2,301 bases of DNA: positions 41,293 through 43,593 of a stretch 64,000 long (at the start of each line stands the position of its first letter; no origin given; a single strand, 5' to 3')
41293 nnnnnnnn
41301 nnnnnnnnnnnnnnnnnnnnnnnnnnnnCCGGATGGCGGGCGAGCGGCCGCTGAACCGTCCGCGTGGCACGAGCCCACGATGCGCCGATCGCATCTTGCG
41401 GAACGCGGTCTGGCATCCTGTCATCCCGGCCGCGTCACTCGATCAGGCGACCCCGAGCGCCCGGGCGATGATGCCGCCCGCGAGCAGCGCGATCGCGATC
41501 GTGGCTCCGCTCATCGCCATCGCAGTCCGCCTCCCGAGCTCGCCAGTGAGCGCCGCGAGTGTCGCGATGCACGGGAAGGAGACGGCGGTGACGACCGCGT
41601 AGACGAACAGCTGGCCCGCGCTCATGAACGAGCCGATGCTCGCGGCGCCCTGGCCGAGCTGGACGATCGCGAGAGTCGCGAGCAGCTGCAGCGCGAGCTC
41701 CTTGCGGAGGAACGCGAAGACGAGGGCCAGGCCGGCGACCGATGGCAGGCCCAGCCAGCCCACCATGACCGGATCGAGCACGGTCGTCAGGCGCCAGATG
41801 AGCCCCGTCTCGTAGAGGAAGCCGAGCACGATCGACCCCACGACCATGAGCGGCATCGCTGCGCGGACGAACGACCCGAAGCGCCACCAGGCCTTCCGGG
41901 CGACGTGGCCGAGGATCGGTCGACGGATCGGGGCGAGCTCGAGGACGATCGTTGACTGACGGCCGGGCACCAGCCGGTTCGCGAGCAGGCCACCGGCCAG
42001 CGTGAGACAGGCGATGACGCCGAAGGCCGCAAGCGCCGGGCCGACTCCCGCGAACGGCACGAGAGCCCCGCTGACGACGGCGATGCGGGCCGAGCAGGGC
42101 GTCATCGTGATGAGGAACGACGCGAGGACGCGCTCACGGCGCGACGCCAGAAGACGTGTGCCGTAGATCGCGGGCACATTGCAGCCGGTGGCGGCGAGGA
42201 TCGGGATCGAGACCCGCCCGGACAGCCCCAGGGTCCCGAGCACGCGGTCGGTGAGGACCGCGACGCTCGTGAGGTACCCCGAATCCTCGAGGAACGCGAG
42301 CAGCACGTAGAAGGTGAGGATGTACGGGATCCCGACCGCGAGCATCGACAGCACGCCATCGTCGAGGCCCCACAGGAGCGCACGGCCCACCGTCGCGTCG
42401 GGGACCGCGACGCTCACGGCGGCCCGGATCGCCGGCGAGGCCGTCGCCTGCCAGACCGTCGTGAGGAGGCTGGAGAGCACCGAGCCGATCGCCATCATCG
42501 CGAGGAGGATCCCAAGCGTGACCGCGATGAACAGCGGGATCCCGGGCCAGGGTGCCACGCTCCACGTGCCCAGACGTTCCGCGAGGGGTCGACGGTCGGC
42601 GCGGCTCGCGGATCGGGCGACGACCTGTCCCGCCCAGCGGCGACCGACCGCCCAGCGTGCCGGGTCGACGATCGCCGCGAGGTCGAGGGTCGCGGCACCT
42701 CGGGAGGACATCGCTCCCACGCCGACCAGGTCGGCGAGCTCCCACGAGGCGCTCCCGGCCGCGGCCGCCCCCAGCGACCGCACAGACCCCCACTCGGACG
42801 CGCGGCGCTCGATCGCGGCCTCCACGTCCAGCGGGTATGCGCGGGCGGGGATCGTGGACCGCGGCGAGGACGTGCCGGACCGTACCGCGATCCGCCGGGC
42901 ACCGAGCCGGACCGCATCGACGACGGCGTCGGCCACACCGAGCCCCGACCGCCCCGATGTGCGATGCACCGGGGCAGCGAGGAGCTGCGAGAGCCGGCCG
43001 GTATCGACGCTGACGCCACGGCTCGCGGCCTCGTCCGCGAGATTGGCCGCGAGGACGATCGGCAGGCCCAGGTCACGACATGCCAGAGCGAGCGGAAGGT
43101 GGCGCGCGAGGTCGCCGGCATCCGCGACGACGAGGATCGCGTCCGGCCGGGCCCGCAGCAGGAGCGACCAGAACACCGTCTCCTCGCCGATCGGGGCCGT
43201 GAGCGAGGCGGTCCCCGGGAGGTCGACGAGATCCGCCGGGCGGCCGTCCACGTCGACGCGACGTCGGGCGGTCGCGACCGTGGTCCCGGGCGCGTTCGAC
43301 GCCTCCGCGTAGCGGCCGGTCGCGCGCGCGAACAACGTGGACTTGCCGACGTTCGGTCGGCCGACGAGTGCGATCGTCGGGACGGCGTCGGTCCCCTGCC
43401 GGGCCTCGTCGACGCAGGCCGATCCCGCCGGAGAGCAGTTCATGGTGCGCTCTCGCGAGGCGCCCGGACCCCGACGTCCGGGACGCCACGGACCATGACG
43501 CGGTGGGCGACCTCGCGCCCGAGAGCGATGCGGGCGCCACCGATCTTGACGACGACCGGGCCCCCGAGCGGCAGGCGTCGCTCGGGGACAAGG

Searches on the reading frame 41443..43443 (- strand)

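Call 45: search_protein_families(library=pfam, proteins=[window:41443-43443:-], max_evalue=0.001)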
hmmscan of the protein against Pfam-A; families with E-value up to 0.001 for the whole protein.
window:41443-43443:- (666 aa): 4 families
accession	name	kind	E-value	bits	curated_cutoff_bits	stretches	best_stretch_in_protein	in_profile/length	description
PF02421.24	FeoB_N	-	8.4e-36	123.3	27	1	23-172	2-151/156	Ferrous iron transport protein B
PF07670.19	Gate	-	1.7e-25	89.9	29.6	2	372-461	5-101/104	Nucleoside recognition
PF01926.29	MMR_HSR1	-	1e-16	61.5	21.9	1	23-112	1-89/113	50S ribosome-binding GTPase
PF07664.17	FeoB_C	-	1.2e-06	28.5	26.6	1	473-521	4-54/54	Ferrous iron transport protein B C terminus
